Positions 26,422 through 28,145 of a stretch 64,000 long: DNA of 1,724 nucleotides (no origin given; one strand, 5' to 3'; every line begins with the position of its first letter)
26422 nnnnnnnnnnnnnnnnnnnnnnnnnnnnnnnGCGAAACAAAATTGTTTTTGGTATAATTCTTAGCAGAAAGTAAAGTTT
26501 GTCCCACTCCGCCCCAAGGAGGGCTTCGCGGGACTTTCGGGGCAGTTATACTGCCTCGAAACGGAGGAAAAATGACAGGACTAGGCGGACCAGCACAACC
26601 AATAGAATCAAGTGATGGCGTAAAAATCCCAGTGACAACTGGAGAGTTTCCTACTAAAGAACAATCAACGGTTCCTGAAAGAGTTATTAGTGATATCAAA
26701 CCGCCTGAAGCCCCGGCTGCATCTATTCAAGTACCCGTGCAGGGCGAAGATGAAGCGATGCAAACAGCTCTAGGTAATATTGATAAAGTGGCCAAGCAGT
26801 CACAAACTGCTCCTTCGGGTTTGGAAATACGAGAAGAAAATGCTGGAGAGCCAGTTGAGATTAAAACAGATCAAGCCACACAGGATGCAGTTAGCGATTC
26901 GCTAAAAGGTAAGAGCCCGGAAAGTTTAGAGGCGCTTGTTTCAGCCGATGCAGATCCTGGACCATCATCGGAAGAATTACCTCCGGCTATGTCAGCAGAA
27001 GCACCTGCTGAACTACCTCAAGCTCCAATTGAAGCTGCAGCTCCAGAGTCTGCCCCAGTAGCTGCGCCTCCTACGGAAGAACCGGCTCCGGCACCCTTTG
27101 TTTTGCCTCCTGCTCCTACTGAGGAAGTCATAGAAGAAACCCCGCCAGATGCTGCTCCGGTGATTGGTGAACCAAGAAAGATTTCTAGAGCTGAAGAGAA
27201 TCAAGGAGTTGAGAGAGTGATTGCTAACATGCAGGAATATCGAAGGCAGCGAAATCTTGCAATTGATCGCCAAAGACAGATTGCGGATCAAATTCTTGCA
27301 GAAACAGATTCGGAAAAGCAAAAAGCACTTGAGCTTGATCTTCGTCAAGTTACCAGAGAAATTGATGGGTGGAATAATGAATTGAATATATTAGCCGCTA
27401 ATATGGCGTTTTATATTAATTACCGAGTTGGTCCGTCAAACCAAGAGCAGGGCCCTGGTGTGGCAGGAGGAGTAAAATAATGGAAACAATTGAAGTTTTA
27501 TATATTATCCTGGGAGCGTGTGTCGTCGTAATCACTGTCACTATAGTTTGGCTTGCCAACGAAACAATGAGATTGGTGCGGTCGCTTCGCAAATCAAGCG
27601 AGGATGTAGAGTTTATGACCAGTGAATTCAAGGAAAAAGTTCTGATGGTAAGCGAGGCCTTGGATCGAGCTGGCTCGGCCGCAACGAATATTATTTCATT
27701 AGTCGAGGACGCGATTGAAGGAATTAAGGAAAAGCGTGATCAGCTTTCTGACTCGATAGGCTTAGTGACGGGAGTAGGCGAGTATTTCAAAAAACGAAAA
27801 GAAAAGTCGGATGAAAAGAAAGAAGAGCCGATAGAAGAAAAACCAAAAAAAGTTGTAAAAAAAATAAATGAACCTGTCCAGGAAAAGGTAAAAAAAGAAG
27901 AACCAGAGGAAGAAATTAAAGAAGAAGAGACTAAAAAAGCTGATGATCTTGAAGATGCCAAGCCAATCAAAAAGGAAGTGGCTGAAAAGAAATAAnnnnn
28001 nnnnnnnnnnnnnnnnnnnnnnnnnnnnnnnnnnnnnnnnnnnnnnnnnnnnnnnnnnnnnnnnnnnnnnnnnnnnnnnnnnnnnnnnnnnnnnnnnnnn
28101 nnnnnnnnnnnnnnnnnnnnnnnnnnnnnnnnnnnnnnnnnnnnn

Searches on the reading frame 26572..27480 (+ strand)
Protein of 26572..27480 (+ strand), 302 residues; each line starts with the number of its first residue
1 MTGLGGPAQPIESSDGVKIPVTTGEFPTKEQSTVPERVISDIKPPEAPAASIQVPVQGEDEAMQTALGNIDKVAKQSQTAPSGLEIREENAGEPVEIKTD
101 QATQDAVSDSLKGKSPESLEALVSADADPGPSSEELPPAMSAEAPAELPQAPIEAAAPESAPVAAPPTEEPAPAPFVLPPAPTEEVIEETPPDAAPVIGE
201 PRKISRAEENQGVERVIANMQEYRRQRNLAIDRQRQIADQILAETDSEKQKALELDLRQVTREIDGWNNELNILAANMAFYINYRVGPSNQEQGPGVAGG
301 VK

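Call 8: search_protein_families(library=pfam, proteins=[window:26572-27480:+], max_evalue=0.01)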
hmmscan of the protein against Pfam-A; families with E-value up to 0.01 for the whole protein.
window:26572-27480:+ (302 aa): 0 families

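Call 28: search_protein_families(library=ncbifam, proteins=[window:26572-27480:+], max_evalue=0.1)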
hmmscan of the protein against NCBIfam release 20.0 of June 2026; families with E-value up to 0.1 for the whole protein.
window:26572-27480:+ (302 aa): 1 family
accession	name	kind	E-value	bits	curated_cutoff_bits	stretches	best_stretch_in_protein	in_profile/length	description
NF043059.1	T4SS_LegC3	equivalog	0.099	11.2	650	0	215-283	61-129/518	Dot/Icm T4SS effector LegC3/PpeA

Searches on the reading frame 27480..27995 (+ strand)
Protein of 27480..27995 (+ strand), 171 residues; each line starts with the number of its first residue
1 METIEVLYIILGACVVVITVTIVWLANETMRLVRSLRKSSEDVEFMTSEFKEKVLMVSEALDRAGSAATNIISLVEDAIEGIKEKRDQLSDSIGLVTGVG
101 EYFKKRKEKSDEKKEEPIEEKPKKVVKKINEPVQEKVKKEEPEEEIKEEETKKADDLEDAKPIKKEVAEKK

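Call 8: search_protein_families(library=pfam, proteins=[window:27480-27995:+], max_evalue=0.01)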
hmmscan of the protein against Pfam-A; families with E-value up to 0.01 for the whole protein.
window:27480-27995:+ (171 aa): 1 family
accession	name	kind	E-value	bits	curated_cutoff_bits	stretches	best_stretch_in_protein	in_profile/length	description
PF04431.18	Pec_lyase_N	-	0.0034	18.1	26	1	101-140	7-46/53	Pectate lyase, N terminus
